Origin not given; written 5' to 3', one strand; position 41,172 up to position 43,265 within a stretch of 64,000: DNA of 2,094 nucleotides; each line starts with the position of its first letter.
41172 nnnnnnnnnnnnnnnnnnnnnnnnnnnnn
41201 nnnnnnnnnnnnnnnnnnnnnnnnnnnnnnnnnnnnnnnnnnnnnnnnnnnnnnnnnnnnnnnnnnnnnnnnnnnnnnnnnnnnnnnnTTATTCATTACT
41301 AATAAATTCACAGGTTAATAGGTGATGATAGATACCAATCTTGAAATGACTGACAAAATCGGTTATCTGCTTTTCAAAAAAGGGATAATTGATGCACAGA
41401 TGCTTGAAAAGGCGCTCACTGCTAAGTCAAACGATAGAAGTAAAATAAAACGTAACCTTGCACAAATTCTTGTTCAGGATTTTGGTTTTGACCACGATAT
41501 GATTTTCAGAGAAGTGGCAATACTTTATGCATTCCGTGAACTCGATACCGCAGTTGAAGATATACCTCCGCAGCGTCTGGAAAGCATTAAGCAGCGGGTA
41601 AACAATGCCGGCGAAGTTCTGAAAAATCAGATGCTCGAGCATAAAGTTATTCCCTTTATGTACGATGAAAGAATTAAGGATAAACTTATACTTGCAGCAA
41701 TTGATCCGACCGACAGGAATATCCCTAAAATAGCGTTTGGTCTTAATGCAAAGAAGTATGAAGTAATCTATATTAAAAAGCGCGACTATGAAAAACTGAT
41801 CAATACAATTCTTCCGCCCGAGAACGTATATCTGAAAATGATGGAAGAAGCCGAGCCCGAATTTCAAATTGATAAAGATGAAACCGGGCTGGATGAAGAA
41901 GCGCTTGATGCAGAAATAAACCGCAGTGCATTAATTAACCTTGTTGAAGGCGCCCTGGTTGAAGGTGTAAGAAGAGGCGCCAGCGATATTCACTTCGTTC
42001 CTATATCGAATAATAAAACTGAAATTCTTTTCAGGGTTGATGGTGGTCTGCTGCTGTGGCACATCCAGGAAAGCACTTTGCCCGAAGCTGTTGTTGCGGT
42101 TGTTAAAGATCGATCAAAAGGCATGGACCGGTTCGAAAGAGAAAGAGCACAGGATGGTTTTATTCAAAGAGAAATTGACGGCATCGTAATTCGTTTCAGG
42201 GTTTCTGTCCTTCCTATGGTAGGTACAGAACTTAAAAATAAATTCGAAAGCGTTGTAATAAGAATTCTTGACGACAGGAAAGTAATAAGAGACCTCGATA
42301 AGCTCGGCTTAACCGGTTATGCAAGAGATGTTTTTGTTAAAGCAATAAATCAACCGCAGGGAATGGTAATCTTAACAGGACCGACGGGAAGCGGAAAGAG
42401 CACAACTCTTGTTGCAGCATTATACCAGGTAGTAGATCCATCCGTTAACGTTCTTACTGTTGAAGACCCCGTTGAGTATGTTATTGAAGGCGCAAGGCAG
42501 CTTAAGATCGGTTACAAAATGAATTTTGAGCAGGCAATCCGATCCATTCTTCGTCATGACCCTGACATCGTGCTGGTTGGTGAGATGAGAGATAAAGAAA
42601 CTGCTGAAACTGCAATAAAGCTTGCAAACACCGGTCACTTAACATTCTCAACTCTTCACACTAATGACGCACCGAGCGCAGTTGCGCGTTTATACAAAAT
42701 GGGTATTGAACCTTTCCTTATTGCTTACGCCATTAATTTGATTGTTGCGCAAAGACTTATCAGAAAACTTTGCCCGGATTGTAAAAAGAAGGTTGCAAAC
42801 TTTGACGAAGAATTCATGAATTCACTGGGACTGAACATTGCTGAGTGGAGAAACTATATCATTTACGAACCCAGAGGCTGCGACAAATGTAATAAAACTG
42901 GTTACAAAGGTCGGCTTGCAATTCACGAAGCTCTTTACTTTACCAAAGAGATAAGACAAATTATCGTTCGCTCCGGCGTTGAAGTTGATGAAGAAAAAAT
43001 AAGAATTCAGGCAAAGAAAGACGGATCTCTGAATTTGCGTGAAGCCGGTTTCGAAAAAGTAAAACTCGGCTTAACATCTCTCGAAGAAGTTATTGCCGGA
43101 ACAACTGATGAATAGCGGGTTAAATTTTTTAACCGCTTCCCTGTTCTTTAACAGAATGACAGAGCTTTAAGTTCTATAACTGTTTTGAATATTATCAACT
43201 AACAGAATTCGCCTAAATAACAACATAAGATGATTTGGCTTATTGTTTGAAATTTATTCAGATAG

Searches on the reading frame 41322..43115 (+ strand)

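Call 14: search_protein_families(library=pfam, proteins=[window:41322-43115:+])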
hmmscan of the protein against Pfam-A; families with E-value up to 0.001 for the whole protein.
window:41322-43115:+ (597 aa): 4 families
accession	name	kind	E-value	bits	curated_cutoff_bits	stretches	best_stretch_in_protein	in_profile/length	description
PF00437.27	T2SSE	-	1.1e-101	340.6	24.9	1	202-591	6-369/370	Type II/IV secretion system protein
PF25199.1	nSTAND_NTPase5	-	2e-05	24.9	34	1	343-385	38-81/145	Novel STAND NTPase 5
PF13555.12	AAA_29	-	0.00026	21.1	27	1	344-373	20-48/61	P-loop containing region of AAA domain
PF20720.3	nSTAND3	-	0.00054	20.1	27.2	0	344-384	15-55/155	Novel STAND NTPase 3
